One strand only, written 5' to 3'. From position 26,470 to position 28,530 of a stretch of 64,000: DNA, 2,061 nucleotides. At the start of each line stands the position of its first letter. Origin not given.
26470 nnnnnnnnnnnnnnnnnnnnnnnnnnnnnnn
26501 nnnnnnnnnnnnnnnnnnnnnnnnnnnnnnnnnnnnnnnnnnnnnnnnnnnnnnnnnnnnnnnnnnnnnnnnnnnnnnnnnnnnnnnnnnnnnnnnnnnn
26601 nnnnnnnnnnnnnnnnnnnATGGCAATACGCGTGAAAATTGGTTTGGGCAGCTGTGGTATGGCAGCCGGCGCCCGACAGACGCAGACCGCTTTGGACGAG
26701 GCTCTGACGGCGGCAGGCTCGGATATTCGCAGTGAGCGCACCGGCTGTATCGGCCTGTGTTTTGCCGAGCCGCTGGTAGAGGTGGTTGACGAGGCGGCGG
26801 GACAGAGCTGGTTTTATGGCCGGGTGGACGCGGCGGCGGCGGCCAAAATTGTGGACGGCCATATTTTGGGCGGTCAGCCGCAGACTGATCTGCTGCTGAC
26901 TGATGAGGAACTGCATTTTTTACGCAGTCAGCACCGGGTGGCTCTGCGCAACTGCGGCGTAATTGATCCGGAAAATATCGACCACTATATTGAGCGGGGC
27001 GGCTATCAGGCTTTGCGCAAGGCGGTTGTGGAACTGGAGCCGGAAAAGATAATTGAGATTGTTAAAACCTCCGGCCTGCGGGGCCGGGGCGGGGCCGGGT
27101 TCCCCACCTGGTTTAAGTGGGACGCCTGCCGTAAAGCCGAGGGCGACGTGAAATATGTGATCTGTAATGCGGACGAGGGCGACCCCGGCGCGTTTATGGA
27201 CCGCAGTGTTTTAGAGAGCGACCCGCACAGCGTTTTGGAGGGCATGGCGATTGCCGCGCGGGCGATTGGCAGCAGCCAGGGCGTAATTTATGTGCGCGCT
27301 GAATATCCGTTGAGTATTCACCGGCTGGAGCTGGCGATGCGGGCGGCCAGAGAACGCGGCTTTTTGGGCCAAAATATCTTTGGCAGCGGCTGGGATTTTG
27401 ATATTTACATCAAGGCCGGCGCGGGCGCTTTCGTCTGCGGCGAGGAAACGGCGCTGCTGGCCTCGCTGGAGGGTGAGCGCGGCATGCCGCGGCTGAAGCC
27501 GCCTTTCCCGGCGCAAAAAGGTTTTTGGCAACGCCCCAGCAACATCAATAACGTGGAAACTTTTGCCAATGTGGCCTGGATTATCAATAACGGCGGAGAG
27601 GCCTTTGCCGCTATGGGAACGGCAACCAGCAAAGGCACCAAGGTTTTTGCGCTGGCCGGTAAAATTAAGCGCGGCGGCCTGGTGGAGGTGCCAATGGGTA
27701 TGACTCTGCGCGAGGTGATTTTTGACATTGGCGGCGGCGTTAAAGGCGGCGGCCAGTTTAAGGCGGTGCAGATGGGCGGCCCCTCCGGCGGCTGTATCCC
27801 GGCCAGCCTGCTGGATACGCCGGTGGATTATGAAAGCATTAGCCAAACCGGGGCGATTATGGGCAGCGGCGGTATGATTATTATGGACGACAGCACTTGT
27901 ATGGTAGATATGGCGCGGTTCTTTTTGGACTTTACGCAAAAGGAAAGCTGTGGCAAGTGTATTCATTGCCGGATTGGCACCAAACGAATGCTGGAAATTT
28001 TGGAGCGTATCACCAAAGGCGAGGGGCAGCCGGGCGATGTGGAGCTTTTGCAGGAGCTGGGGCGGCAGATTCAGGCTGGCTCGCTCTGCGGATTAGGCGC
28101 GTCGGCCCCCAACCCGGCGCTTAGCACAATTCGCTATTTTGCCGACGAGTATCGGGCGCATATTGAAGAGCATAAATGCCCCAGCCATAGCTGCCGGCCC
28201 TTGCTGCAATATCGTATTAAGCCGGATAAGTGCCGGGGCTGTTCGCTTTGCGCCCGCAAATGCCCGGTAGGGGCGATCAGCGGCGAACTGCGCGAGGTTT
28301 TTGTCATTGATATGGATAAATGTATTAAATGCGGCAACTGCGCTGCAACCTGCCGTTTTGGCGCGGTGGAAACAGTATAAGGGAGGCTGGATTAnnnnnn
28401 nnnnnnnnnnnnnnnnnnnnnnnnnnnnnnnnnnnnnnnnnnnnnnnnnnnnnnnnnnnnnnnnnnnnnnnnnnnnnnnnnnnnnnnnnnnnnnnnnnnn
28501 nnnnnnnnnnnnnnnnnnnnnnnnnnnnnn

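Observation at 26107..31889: Three-gene NuoE/NuoF/NuoG+GltD cluster matching the Sporomusa-type Nfn (StnABC) transhydrogenase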

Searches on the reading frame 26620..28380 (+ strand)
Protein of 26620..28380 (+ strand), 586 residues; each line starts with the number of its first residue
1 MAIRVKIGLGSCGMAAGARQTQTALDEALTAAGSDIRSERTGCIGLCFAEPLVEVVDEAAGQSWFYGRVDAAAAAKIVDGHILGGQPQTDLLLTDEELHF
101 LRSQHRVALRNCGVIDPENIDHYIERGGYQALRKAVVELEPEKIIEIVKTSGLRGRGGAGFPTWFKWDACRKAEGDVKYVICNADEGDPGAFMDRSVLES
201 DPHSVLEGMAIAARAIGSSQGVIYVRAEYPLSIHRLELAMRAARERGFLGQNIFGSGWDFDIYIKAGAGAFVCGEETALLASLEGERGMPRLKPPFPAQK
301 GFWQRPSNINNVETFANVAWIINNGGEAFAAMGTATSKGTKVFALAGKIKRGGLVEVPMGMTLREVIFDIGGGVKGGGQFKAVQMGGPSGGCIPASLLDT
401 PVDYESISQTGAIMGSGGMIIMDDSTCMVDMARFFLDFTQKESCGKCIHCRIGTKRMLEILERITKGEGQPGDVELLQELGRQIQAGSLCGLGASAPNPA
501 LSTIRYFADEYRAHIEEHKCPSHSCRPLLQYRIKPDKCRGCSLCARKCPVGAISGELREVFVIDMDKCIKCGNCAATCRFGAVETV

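Call 4: search_protein_families(library=pfam, proteins=[window:26620-28380:+], max_evalue=0.01)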
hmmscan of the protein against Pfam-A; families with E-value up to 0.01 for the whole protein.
window:26620-28380:+ (586 aa): 13 families
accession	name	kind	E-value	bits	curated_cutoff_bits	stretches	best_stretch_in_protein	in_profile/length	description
PF01512.22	Complex1_51K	-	1.6e-47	161.6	31.2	1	148-319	1-149/150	Nuo51 FMN-binding domain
PF10589.14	NADH_4Fe-4S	-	5.6e-33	113.1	23.5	1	430-514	1-85/85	NADH-ubiquinone oxidoreductase-F iron-sulfur binding region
PF00037.32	Fer4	-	4.2e-11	42.6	21.1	2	532-554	2-24/24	4Fe-4S binding domain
PF12837.12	Fer4_6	-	3.8e-08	33.3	25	2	560-582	1-23/24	4Fe-4S binding domain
PF12838.12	Fer4_7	-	1e-07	32.7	27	1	537-582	1-52/52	4Fe-4S dicluster domain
PF13237.11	Fer4_10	-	2.2e-07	31.2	25.5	1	532-578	3-52/53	4Fe-4S dicluster domain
PF13187.11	Fer4_9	-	1.1e-05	25.8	27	1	537-581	1-50/52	4Fe-4S dicluster domain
PF14697.11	Fer4_21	-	2.3e-05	24.8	35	1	562-584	2-24/59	4Fe-4S dicluster domain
PF22461.2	SLBB_2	-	8.2e-05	23.1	27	1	343-389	3-51/79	SLBB domain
PF12797.12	Fer4_2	-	9.5e-05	22.6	24.5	1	561-578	3-20/22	4Fe-4S binding domain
PF10531.15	SLBB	-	0.0002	21.6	27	1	343-390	2-52/55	SLBB domain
PF12800.12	Fer4_4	-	0.0057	17.4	24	0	535-551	1-17/17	4Fe-4S binding domain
PF13484.11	Fer4_16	-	0.006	17.8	30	1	537-558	1-21/66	4Fe-4S double cluster binding domain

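Call 5: search_protein_families(library=ncbifam, proteins=[window:26620-28380:+], max_evalue=0.001)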
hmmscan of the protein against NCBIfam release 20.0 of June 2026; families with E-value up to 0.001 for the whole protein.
window:26620-28380:+ (586 aa): 41 families (the best 25 are shown)
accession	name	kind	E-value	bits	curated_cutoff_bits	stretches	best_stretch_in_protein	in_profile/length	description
TIGR01959.1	nuoF_fam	equivalog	1.2e-145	485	558.65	1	117-515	11-410/410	NADH-quinone oxidoreductase subunit NuoF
NF008436.0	PRK11278.1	equivalog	1.9e-114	383.1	749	1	105-523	12-434/448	NADH-quinone oxidoreductase subunit NuoF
NF010120.0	PRK13596.1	equivalog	2.1e-114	382.4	389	1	111-520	11-422/433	NADH-quinone oxidoreductase subunit NuoF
TIGR04481.1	PR_assoc_PrdC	equivalog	4.5e-14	52.1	490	1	136-392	67-287/425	proline reductase-associated electron transfer protein PrdC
TIGR01945.1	rnfC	subfamily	4.7e-14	51.8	245.95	1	110-242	94-220/435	RnfABCDGE type electron transport complex subunit C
NF003454.1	PRK05035.1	equivalog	4.2e-13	48.6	345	1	104-242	89-221/556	electron transport complex subunit RsxC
NF058577.1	FdxA_fam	equivalog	1.6e-12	47.4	65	1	531-582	3-52/52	4Fe-4S ferredoxin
TIGR04105.1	FeFe_hydrog_B1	subfamily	1.6e-09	37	450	1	511-584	135-206/462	monomeric [FeFe] hydrogenase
NF045874.1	Vhu_polyferre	exception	9e-09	34.5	600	1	536-583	128-174/381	F420-non-reducing hydrogenase associated-polyferredoxin VhuB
NF040864.1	HgcB_ferredoxin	equivalog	1.5e-08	34.4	99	1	532-584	10-62/93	mercury methylation ferredoxin HgcB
TIGR01944.1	rnfB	subfamily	5.1e-08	32.7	68.7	1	533-584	110-161/190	RnfABCDGE type electron transport complex subunit B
NF040770.1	hetero_SS_HdrA2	exception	1.9e-07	29.6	1100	1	531-584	572-624/777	CoB-CoM heterodisulfide reductase HdrA2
TIGR02700.1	flavo_MJ0208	hypoth_equivalog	8.4e-07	28.5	251.35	1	529-584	141-195/234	dihydromethanopterin reductase (acceptor)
NF045490.1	FdxA_Protbact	equivalog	9.6e-07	29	135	0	533-556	35-58/104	ferredoxin FdxA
NF003475.0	PRK05113.1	equivalog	4.5e-06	26.7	203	1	532-582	109-159/190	electron transport complex subunit RsxB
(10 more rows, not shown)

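Call 8: search_solved_structures(query=window:26620-28380:+)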
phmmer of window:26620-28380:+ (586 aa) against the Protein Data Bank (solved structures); distinct sequences matched with E-value up to 0.001: 94 (the best 60 are shown).
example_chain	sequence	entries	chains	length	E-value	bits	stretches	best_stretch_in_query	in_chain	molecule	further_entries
9bov_B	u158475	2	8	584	3.6e-270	900.8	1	4-584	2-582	NADH dehydrogenase (Quinone)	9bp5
8oh5_B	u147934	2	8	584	1e-269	899.3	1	4-583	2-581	NAD-reducing hydrogenase subunit HoxF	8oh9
9n5u_B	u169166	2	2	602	5.2e-239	797.9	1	5-584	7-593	NfnB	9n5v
7t2r_B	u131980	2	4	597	4.1e-219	732.2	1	10-584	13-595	NiFe hydrogenase subunit B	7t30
7q4v_B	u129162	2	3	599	1.1e-214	717.5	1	36-584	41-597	Iron hydrogenase HydB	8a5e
8a6t_B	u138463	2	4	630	7.3e-200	668.6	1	33-583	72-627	Electron bifurcating hydrogenase subunit HydB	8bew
7q4w_B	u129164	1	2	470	1.2e-196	658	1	119-584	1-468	Iron hydrogenase HydB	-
7p5h_B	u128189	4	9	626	3.7e-189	633.2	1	36-586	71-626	Fe-hydrogenase, subunit beta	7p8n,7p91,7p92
9mqx_B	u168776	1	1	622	2.4e-177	594.2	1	4-582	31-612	NADH:ubiquinone oxidoreductase, NADH-binding (51 kD) subunit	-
6vw7_B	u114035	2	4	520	7.5e-129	434.1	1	10-511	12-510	NAD-dependent formate dehydrogenase beta subunit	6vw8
2fug_1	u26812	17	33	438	7.9e-116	391.1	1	118-518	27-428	NADH-quinone oxidoreductase chain 1 | NADH-QUINONE OXIDOREDUCTASE SUBUNIT 1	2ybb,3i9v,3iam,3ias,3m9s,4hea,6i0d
6hl2_B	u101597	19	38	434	4.2e-112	378.8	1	118-514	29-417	NADH-quinone oxidoreductase subunit F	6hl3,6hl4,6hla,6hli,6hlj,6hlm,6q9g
9fe7_B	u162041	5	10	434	4.2e-112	378.8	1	118-514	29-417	NADH-quinone oxidoreductase subunit F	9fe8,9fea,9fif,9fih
7q5y_C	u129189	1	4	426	4.5e-112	378.7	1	118-514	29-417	NADH-quinone oxidoreductase subunit F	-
6q9c_B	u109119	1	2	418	6.8e-112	378.1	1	118-513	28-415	NADH-quinone oxidoreductase subunit F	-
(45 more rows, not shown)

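Call 31: search_solved_structures(query=window:26620-28380:+, show_alignments=1, max_evalue=1e-200)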
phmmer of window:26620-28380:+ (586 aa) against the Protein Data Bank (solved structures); distinct sequences matched with E-value up to 1e-200: 5.
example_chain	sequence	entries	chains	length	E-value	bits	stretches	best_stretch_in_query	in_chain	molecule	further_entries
9bov_B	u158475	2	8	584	3.6e-270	900.8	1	4-584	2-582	NADH dehydrogenase (Quinone)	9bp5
8oh5_B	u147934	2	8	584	1e-269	899.3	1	4-583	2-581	NAD-reducing hydrogenase subunit HoxF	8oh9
9n5u_B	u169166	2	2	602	5.2e-239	797.9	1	5-584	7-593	NfnB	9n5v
7t2r_B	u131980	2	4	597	4.1e-219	732.2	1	10-584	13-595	NiFe hydrogenase subunit B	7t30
7q4v_B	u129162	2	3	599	1.1e-214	717.5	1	36-584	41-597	Iron hydrogenase HydB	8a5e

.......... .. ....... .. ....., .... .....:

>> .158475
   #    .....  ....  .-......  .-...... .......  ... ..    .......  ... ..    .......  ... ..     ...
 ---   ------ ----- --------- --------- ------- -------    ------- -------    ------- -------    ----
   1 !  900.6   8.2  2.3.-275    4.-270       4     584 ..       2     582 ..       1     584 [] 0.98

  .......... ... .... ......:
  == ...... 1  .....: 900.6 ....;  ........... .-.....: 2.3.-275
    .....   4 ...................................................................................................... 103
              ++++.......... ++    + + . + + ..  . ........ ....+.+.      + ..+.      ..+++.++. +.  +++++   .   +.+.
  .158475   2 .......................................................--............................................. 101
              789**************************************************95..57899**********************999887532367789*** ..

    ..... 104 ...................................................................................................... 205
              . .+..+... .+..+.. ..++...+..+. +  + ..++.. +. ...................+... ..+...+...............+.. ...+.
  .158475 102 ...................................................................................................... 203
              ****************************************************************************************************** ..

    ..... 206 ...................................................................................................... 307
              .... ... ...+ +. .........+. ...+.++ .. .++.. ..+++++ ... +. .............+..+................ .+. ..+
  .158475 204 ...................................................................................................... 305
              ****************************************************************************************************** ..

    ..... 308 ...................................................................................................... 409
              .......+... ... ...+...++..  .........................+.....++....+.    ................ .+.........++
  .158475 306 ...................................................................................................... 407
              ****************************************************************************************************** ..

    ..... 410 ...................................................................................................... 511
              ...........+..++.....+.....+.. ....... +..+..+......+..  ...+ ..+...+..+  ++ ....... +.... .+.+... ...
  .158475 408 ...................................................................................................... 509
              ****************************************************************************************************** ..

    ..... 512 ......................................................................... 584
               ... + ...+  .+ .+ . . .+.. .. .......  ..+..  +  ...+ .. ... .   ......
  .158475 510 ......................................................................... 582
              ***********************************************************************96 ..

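Call 39: search_solved_structures(query=window:26620-28380:+, show_alignments=2, max_evalue=1e-250)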
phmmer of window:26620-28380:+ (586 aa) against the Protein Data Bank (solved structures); distinct sequences matched with E-value up to 1e-250: 2.
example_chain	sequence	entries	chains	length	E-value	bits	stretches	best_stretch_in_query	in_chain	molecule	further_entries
9bov_B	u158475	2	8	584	3.6e-270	900.8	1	4-584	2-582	NADH dehydrogenase (Quinone)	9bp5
8oh5_B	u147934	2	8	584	1e-269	899.3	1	4-583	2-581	NAD-reducing hydrogenase subunit HoxF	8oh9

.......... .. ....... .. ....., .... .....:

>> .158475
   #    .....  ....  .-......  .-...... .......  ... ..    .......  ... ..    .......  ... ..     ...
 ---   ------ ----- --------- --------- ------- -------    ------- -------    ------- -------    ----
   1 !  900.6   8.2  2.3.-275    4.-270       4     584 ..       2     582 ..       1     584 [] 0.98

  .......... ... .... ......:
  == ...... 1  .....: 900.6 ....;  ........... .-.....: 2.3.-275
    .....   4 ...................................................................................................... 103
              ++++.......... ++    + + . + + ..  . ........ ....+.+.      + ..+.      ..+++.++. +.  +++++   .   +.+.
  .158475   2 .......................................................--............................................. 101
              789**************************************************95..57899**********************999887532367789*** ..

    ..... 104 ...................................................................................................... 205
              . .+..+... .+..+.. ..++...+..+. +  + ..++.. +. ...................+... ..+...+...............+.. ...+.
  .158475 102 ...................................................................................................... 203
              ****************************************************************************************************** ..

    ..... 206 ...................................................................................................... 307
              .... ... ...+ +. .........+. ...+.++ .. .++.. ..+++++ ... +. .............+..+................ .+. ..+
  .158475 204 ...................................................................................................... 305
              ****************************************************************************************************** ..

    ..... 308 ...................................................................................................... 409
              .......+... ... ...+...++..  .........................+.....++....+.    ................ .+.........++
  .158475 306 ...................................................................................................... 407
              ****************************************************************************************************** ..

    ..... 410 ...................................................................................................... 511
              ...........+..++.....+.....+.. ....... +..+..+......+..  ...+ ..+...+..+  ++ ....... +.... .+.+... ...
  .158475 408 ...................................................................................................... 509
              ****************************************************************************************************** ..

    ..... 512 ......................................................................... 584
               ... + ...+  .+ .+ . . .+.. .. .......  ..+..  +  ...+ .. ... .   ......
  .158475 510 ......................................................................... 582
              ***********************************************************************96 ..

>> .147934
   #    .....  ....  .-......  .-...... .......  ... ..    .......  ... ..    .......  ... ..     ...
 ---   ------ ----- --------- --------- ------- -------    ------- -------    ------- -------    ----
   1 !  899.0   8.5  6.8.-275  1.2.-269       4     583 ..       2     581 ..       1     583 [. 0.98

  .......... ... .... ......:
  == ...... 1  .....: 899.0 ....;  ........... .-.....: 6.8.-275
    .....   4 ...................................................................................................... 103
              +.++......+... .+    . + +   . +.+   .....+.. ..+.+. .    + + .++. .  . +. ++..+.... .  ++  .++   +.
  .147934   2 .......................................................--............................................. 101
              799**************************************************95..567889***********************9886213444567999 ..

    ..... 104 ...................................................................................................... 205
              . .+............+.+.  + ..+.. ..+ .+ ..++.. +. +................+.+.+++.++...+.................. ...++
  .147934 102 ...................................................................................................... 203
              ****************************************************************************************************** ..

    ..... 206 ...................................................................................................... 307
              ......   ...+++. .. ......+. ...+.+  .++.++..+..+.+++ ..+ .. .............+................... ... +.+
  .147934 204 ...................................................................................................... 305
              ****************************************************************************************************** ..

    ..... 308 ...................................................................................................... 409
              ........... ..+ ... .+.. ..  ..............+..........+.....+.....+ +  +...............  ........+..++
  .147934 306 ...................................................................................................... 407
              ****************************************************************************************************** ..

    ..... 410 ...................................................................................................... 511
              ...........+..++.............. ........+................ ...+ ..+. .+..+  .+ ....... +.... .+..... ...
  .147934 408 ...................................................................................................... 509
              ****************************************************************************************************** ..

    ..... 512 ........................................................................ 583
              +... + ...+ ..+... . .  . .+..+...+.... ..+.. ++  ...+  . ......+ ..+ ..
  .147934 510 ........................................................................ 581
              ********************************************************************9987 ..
